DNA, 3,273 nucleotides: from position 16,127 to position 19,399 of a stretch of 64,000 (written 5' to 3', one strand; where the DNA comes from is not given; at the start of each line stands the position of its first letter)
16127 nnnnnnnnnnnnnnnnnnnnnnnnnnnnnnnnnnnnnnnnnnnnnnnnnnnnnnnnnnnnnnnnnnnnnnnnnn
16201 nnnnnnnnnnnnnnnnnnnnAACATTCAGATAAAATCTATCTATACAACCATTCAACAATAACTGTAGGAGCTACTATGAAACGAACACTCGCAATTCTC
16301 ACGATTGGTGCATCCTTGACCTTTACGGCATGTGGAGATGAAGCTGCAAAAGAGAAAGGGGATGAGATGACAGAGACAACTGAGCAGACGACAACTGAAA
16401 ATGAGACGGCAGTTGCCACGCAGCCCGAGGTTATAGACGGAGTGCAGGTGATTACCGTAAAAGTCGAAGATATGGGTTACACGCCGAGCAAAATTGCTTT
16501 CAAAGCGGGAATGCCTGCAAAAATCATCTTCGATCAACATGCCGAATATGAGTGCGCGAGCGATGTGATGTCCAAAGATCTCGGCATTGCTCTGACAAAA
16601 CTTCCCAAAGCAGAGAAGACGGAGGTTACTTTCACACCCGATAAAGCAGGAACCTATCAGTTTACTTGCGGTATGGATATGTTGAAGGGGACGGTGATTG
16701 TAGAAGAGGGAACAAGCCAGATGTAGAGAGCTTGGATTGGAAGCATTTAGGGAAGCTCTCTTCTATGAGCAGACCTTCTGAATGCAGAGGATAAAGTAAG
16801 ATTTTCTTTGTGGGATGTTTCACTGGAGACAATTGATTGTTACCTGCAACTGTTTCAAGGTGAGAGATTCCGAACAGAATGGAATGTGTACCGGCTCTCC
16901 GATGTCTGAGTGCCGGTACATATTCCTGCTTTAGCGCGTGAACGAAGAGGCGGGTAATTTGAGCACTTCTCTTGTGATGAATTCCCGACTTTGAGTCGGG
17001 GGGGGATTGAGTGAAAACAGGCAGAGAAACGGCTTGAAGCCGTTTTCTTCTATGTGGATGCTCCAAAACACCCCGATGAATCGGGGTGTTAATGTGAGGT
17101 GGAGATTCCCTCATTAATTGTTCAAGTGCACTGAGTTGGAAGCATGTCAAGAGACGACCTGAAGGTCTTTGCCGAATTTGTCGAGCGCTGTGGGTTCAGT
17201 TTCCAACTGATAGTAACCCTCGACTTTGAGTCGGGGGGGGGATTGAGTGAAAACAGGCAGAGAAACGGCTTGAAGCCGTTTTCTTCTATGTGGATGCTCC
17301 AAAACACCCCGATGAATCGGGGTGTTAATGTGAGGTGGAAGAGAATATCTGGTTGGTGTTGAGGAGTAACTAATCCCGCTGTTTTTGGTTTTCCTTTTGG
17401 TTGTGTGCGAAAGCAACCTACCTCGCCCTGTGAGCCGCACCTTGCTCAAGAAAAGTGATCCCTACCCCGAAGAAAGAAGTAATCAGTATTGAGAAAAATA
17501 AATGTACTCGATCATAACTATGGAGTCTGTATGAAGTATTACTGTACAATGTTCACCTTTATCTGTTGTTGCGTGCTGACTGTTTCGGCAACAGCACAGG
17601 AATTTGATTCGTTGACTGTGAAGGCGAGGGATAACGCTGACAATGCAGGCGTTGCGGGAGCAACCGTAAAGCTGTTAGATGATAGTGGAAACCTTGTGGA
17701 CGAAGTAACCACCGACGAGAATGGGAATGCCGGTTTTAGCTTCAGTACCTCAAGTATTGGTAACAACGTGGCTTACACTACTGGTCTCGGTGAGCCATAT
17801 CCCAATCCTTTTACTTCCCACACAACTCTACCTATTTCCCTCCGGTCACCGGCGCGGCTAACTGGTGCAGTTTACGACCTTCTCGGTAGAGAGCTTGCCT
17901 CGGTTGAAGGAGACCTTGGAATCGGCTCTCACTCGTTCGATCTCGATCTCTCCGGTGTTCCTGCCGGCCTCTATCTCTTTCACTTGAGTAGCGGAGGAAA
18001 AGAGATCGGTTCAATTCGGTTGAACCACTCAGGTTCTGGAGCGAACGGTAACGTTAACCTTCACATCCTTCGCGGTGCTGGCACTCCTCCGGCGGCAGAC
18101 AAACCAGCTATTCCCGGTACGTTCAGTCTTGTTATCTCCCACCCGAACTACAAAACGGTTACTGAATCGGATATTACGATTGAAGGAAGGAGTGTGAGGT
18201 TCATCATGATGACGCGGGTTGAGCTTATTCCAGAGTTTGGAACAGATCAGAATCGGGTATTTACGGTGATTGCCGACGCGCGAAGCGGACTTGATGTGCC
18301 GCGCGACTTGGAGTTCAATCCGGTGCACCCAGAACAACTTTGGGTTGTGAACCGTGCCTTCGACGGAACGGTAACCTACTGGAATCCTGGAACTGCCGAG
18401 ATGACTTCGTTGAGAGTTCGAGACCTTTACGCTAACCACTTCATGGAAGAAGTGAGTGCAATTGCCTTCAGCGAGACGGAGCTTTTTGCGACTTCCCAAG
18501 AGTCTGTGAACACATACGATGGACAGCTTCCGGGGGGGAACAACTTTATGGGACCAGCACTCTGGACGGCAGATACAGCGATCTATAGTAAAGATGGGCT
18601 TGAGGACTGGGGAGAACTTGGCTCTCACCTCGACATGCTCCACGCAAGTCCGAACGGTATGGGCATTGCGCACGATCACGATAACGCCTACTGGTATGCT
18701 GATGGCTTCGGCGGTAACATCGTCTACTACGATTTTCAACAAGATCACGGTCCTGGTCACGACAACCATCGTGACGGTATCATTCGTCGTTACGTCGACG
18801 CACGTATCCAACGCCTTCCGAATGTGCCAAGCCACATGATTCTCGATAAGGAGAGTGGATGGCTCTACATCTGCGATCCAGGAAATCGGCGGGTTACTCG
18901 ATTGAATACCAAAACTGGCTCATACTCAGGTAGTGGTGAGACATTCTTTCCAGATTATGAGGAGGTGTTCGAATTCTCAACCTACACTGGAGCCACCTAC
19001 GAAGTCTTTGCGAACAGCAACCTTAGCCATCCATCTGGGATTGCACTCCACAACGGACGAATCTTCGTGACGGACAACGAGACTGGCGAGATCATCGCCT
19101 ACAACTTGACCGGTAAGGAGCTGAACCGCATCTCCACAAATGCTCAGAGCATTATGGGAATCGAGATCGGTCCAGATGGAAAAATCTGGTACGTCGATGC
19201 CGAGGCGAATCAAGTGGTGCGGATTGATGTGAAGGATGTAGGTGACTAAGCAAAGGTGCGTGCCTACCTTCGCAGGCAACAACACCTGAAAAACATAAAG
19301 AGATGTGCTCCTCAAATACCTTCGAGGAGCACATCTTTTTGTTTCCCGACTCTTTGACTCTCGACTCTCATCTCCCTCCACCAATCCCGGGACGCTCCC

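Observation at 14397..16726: T9SS-secreted protein translationally coupled to copZ inside a copper homeostasis operon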

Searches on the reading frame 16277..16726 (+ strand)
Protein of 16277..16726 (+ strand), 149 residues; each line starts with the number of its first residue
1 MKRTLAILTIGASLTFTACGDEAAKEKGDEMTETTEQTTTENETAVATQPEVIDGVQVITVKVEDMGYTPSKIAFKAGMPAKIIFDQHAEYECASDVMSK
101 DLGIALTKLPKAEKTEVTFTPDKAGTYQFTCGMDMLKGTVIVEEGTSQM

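Call 4: search_protein_families(library=pfam, proteins=[window:16277-16726:+], max_evalue=0.1)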
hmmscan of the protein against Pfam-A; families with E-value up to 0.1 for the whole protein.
window:16277-16726:+ (149 aa): 2 families
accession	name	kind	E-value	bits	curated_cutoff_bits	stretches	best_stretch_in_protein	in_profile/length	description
PF13473.12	Cupredoxin_1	-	3.3e-18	66.1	27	1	49-142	13-104/104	Cupredoxin-like domain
PF00127.26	Copper-bind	-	0.028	15.2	21.2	1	61-143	7-99/99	Copper binding proteins, plastocyanin/azurin family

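Call 5: search_protein_families(library=ncbifam, proteins=[window:16277-16726:+], max_evalue=0.01)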
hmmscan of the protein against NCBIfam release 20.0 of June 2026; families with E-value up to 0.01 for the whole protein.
window:16277-16726:+ (149 aa): 4 families
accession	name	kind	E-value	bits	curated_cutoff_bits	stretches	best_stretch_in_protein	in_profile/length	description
NF045774.1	cytochro_C551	exception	2.5e-05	24.2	118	1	1-46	1-45/110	cytochrome c551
NF050142.1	PG1828_fam_lipo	equivalog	2.9e-05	24.7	50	1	1-54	1-56/59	PG1828 family lipoprotein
NF053527.1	lipo_Cory_WKLS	subfamily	0.0027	17.7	105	1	6-51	3-49/166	WKL family lipoprotein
NF052460.1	L-NosZ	equivalog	0.0095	14.5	700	0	44-132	366-462/480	clade III lactonase-type nitrous-oxide reductase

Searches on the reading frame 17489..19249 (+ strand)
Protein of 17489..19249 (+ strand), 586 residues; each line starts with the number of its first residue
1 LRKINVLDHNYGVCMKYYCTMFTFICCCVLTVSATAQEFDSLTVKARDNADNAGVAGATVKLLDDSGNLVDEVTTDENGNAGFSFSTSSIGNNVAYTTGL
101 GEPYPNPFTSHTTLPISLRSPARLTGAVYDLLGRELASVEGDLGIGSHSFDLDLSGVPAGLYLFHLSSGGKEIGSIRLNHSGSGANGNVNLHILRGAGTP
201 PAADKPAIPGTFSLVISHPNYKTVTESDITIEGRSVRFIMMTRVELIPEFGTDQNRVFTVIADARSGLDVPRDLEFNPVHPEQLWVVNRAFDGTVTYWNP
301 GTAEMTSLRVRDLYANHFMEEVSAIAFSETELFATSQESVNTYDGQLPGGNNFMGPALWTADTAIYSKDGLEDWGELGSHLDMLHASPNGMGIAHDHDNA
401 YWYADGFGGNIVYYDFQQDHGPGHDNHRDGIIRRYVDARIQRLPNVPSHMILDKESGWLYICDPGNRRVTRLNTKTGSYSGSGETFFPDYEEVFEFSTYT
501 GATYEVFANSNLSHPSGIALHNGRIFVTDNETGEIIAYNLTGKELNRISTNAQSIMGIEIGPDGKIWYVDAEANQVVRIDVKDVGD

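Call 4: search_protein_families(library=pfam, proteins=[window:17489-19249:+], max_evalue=0.1)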
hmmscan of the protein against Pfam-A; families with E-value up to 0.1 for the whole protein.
window:17489-19249:+ (586 aa): 12 families
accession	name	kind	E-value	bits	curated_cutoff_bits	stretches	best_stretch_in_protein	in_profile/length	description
PF13620.12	CarboxypepD_reg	-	8.6e-08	32.9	32.3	1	44-84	4-43/82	Carboxypeptidase regulatory-like domain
PF18962.6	Por_Secre_tail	-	2.8e-07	31.2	27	1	104-172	2-68/75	Secretion system C-terminal sorting domain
PF24684.1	Vgb_lyase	-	3.5e-07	29.8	50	1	511-582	137-210/290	Virginiamycin B lyase family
PF08450.18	SGL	-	5.4e-07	29.9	26.3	1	387-477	135-214/246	SMP-30/Gluconolactonase/LRE-like region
PF11974.14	bMG3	-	9.3e-06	26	34.9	1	36-86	9-59/103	Bacterial alpha-2-macroglobulin MG3 domain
PF17210.9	SdrD_B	-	5.2e-05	23.9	29.7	1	49-84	18-53/112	SdrD B-like domain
PF17802.7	SpaA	-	0.00051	20.6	23.1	1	41-83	2-46/91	Prealbumin-like fold domain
PF01436.27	NHL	-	0.00066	20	20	1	512-535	1-25/28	NHL repeat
PF09134.16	Invasin_D3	-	0.0027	18.6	33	1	32-86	14-68/98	Invasin, domain 3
PF07210.18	DUF1416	-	0.0045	17.3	23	1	46-83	24-61/97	Protein of unknown function (DUF1416)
PF02369.22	Big_1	-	0.011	16.2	34.9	1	37-92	16-73/93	Bacterial Ig-like domain (group 1)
PF13360.13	PQQ_2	-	0.012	15.7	27.6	1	515-583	26-92/233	Outer membrane protein assembly factor BamB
